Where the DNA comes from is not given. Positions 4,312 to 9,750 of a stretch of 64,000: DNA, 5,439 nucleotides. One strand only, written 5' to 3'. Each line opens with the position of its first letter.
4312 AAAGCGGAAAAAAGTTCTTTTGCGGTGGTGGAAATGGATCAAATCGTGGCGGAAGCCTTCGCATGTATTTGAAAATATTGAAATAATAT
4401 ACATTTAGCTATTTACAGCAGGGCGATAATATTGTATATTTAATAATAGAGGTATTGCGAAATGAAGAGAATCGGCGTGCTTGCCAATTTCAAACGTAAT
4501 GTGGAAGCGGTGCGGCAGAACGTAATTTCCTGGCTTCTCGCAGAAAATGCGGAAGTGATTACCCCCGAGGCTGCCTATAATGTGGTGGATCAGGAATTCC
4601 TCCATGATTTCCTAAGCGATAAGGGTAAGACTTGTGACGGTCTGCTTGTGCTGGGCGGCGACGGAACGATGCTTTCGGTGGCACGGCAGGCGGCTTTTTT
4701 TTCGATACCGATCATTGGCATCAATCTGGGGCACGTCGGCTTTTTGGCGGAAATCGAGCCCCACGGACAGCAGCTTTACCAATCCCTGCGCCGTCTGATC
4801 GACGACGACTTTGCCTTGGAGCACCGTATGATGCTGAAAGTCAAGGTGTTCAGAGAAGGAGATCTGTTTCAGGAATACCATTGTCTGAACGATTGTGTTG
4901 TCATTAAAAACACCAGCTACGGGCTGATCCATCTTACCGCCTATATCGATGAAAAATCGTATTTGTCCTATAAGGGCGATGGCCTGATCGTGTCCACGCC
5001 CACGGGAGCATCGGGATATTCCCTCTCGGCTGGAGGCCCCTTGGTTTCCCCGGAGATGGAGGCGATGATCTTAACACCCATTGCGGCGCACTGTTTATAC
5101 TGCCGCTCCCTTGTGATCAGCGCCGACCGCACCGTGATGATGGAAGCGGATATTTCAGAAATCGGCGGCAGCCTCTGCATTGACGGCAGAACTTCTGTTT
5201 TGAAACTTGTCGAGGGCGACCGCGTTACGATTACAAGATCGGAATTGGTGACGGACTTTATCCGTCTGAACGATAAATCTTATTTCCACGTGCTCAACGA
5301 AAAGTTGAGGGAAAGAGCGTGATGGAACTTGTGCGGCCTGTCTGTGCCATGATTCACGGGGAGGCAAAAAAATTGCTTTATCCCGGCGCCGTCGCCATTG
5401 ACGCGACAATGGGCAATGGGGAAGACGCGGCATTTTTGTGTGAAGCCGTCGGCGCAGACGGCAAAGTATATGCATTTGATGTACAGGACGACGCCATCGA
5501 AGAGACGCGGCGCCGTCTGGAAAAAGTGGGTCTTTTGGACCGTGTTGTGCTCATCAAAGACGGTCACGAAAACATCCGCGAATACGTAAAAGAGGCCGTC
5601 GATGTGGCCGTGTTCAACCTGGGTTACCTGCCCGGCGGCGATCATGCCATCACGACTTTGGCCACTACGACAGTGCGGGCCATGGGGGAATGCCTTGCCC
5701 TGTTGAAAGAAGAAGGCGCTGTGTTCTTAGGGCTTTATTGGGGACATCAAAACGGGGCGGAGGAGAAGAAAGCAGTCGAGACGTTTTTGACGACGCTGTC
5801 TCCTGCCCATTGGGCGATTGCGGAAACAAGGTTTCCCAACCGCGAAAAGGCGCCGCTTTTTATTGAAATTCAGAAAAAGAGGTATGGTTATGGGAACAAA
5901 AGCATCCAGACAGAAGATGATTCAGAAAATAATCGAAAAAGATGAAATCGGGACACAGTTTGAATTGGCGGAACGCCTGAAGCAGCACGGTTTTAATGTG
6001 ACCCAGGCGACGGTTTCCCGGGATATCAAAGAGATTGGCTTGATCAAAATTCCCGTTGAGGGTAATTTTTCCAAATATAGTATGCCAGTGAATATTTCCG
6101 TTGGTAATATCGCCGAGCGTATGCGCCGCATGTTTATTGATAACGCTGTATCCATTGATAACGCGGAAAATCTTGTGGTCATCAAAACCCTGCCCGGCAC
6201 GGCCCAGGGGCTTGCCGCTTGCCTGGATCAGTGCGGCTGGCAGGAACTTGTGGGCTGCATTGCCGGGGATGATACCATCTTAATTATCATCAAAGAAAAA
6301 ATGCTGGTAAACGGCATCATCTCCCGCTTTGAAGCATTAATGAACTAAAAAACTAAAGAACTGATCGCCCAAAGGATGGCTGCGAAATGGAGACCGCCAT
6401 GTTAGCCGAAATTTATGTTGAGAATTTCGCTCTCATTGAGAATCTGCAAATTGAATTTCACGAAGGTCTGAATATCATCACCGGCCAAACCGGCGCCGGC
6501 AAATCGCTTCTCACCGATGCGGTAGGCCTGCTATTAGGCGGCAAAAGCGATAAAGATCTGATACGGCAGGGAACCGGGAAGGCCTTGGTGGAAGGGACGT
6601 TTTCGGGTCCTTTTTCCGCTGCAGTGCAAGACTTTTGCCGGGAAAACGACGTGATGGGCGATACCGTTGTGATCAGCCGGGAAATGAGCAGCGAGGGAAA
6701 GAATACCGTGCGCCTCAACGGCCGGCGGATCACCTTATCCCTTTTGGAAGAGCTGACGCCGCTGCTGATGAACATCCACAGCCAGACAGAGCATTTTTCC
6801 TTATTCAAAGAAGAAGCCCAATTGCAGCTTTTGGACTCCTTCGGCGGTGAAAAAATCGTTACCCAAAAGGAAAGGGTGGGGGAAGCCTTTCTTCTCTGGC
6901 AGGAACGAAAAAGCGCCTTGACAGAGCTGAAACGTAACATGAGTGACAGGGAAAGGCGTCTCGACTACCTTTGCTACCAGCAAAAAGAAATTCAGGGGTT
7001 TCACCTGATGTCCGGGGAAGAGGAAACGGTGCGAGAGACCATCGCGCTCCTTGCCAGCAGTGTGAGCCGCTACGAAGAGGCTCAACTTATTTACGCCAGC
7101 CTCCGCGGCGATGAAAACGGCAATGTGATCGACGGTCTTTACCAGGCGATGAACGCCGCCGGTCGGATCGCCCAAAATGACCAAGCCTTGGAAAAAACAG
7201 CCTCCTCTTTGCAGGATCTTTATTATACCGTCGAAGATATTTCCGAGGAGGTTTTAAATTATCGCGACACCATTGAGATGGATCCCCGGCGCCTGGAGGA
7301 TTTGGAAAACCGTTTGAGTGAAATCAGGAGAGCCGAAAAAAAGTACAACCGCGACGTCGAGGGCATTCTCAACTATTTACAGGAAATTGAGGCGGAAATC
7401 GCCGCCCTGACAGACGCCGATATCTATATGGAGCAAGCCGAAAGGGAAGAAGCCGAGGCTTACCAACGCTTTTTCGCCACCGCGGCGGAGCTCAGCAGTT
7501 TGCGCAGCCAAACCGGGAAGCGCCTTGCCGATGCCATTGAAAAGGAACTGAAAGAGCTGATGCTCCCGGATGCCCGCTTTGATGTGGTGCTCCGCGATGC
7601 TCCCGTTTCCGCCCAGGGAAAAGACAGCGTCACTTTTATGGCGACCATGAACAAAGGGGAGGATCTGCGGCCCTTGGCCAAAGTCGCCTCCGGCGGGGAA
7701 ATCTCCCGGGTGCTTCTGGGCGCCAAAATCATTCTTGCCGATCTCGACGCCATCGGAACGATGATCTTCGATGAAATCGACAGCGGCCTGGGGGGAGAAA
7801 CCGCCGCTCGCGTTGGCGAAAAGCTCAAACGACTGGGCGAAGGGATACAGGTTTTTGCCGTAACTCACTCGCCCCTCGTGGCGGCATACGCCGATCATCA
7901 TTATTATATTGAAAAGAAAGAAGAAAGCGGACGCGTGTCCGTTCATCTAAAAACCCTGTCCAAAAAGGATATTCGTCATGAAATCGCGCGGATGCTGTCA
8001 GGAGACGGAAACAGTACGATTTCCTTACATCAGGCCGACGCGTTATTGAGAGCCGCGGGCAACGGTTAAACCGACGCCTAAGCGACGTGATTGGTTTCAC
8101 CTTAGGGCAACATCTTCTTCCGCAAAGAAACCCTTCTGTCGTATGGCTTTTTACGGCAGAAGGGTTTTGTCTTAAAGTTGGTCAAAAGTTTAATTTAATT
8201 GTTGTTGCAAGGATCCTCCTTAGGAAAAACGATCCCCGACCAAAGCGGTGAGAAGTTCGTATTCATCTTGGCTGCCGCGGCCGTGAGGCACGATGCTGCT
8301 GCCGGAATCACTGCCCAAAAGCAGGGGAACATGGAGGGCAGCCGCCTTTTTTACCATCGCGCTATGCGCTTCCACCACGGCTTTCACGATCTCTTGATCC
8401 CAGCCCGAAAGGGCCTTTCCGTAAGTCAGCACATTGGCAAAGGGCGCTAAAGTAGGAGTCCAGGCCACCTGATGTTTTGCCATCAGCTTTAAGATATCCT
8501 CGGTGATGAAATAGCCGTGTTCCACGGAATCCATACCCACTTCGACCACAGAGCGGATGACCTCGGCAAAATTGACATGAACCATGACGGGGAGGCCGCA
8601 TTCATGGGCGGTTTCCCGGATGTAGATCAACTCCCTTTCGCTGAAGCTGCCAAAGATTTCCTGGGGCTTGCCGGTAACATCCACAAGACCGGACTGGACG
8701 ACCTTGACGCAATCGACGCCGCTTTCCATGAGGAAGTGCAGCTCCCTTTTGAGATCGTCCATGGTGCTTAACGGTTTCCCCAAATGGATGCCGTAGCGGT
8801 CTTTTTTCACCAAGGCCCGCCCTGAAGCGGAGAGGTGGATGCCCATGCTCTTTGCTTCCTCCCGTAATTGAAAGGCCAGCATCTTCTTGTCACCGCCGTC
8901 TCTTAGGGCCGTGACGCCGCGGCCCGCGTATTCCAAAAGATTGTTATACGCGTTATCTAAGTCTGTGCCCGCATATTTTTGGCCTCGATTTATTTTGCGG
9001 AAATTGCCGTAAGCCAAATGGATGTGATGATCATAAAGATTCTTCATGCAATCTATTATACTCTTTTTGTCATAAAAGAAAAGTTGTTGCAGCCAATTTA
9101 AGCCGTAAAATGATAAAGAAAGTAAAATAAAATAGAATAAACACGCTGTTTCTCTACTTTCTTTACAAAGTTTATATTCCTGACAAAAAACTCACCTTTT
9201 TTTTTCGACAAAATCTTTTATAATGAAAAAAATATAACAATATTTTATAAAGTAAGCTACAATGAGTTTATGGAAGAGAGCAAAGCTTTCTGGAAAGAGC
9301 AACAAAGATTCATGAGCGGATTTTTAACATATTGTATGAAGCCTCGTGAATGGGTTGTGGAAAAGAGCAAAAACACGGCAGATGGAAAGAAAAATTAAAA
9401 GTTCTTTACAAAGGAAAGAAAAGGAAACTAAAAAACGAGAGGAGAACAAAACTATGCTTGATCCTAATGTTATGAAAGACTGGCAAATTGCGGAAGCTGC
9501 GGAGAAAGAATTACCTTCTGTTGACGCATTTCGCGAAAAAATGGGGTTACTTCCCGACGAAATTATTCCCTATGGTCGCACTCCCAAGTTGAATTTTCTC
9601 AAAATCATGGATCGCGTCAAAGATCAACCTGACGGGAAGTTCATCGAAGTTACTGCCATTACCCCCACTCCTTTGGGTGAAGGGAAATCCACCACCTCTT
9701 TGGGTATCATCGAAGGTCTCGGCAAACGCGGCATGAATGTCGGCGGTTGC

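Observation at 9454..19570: Single ~10-kb operon joining the Wood-Ljungdahl methyl branch (fhs-fchA-folD-metFV) to an exported [FeFe]-hydrogenase complex and its own TatABC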

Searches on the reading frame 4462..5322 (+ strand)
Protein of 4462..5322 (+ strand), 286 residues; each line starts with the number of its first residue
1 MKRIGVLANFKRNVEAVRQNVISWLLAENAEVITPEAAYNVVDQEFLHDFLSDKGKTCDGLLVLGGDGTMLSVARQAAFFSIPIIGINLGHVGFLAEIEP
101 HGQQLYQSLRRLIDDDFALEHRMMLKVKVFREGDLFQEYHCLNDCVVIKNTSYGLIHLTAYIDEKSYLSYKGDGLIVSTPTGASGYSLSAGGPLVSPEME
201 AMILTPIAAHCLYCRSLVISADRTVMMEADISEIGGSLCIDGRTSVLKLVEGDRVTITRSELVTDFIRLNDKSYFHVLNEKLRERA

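Call 34: search_protein_families(library=pfam, proteins=[window:4462-5322:+], max_evalue=0.00001)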
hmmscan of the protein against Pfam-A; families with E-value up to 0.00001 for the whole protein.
window:4462-5322:+ (286 aa): 2 families
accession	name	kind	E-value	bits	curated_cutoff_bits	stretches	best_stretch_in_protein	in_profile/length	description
PF20143.4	NAD_kinase_C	-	6.9e-25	87.6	23.7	1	142-268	1-125/126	ATP-NAD kinase C-terminal domain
PF01513.26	NAD_kinase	-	2.3e-17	63.9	25.5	1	13-116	11-129/130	ATP-NAD kinase N-terminal domain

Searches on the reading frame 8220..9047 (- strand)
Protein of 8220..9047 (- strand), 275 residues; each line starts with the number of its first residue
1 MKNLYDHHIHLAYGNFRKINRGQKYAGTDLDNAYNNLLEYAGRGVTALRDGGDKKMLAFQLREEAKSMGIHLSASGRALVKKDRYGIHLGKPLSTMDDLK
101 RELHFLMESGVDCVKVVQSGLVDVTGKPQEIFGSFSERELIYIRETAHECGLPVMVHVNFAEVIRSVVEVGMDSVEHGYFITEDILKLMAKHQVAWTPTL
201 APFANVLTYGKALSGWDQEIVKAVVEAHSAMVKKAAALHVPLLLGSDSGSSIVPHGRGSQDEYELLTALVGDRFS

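Call 34: search_protein_families(library=pfam, proteins=[window:8220-9047:-], max_evalue=0.00001)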
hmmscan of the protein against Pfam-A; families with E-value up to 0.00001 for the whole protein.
window:8220-9047:- (275 aa): 1 family
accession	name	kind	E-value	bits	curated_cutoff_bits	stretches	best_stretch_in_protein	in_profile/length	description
PF01979.26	Amidohydro_1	-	1.1e-07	31.9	25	1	4-252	6-258/345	Amidohydrolase family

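Call 44: search_protein_families(library=ncbifam, proteins=[window:8220-9047:-], max_evalue=0.00001)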
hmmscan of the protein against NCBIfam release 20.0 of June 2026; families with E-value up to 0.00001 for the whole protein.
window:8220-9047:- (275 aa): 1 family
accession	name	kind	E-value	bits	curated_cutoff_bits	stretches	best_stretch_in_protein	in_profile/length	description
NF051886.1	XaaProDiPepCaul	equivalog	8.2e-13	48.1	500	1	95-259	162-325/398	Xaa-Pro dipeptidase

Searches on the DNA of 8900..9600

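Call 37: search_rna_families(source=window, start=8900, end=9600, threshold=evalue, max_evalue=1)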
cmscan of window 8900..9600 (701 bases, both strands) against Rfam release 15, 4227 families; matches with E-value up to 1: 1.
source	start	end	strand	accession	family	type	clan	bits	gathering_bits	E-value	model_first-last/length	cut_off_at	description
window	9020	9049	+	RF00323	snoR79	Gene; snRNA; snoRNA; CD-box;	-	18.4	80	0.72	1-65/65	no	Small nucleolar RNA R79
